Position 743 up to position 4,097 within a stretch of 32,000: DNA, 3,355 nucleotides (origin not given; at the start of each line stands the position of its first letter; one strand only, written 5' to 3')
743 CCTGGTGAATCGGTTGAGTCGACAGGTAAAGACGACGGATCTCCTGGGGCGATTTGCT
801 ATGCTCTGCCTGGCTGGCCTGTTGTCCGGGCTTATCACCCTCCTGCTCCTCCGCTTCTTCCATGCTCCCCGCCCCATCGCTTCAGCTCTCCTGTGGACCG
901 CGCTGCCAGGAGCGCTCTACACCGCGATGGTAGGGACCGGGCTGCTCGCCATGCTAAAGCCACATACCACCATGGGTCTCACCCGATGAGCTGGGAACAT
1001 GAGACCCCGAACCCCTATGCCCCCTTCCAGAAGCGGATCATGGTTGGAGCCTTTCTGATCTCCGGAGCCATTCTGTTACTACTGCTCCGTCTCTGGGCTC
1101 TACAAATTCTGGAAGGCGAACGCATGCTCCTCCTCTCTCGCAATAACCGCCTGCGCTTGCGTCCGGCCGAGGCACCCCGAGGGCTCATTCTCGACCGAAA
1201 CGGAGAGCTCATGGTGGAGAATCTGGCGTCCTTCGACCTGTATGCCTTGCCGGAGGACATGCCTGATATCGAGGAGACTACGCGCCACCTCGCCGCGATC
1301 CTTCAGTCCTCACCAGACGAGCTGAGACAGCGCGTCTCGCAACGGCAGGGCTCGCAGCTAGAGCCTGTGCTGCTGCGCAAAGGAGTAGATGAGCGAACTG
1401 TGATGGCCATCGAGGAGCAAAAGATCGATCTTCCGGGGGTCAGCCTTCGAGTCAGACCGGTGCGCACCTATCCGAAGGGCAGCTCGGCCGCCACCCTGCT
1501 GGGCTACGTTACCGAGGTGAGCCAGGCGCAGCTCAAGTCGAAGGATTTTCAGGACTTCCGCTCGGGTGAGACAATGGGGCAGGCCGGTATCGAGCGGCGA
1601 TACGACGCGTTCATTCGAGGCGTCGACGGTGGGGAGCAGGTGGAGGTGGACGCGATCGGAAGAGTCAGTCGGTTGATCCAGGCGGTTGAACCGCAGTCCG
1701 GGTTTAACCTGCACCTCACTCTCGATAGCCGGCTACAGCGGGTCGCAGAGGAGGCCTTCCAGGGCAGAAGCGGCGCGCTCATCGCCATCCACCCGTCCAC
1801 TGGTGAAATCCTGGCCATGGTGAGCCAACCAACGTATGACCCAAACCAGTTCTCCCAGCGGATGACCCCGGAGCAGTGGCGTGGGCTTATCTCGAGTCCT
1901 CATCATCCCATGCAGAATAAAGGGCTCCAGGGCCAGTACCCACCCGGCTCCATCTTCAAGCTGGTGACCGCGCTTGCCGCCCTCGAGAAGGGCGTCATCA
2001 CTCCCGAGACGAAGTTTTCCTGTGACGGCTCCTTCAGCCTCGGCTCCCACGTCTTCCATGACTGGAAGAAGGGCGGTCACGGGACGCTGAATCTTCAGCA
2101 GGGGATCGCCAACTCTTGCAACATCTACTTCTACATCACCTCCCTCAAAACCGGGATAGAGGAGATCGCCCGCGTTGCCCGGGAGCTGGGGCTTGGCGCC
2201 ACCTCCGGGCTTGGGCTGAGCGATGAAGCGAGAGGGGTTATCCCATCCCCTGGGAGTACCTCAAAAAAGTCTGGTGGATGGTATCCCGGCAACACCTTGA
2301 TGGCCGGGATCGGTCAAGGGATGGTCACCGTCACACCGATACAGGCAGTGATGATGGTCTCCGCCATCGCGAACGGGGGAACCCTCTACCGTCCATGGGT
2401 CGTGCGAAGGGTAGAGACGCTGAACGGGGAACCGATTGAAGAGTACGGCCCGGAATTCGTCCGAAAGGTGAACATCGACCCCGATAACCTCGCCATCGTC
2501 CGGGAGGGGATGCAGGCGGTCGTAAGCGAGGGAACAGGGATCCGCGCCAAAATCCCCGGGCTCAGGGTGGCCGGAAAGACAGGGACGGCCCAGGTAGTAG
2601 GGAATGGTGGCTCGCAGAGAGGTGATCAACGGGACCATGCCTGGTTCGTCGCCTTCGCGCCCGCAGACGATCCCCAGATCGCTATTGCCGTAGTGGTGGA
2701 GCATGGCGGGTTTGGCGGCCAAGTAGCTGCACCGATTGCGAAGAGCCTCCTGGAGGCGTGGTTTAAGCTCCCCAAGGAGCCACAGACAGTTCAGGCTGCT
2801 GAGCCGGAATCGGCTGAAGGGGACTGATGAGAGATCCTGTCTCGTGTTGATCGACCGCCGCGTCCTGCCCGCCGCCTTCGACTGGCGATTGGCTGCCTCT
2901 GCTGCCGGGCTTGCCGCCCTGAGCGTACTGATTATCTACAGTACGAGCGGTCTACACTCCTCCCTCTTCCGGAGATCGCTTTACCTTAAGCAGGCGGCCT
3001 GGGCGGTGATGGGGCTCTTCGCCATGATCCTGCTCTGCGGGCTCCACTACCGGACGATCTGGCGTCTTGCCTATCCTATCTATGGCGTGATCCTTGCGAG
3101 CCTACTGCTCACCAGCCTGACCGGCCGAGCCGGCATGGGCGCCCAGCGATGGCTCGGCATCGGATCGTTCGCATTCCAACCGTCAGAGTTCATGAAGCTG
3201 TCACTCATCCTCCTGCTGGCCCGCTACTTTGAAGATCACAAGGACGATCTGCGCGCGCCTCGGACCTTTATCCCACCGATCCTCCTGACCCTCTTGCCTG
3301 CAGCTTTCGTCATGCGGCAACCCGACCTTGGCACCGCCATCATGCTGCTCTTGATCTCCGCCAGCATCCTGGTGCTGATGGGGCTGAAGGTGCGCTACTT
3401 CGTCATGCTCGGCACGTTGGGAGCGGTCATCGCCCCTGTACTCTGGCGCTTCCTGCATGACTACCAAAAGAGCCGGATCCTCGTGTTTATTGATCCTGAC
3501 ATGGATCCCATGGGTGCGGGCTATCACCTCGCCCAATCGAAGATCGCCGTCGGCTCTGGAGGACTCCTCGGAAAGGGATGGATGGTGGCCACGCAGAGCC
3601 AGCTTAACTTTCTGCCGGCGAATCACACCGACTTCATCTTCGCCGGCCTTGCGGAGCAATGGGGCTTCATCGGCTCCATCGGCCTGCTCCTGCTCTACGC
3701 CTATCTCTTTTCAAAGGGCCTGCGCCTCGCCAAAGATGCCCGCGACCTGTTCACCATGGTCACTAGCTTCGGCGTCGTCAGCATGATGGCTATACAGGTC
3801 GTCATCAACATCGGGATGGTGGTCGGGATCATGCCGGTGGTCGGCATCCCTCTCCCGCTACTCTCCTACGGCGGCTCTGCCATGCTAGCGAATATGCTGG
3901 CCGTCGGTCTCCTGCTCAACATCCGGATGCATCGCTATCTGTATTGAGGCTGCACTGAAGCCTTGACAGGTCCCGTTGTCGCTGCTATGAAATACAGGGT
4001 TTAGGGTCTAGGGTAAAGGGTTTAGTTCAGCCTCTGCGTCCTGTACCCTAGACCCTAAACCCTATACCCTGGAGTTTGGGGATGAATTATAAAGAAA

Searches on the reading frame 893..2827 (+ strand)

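Call 13: search_protein_families(library=pfam, proteins=[window:893-2827:+])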
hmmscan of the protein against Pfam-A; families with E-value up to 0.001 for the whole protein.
window:893-2827:+ (644 aa): 2 families
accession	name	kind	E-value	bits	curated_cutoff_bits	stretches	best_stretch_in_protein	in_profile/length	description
PF00905.27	Transpeptidase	-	2.8e-78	263.6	22.1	1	294-621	1-299/299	Penicillin binding protein transpeptidase domain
PF03717.20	PBP_dimer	-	3.1e-44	152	24.4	1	93-260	3-177/180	Penicillin-binding Protein dimerisation domain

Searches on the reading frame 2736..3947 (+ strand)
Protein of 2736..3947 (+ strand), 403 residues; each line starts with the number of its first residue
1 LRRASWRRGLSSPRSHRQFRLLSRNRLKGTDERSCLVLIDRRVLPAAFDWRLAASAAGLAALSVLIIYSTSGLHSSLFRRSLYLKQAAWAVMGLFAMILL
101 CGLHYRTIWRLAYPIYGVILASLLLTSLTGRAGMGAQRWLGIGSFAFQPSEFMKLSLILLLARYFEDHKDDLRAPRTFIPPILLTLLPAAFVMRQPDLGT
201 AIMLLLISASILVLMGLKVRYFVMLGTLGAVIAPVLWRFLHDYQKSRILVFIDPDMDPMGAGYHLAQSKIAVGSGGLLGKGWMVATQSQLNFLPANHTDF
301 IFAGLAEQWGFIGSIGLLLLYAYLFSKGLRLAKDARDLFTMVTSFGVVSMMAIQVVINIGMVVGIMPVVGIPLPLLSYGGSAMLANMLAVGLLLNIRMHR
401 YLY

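Call 13: search_protein_families(library=pfam, proteins=[window:2736-3947:+])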
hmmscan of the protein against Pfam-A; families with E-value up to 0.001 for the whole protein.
window:2736-3947:+ (403 aa): 1 family
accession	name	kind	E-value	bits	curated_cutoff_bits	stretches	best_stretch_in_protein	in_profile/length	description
PF01098.24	FTSW_RODA_SPOVE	-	5.7e-99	331.9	26.4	1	57-400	9-354/356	Cell cycle protein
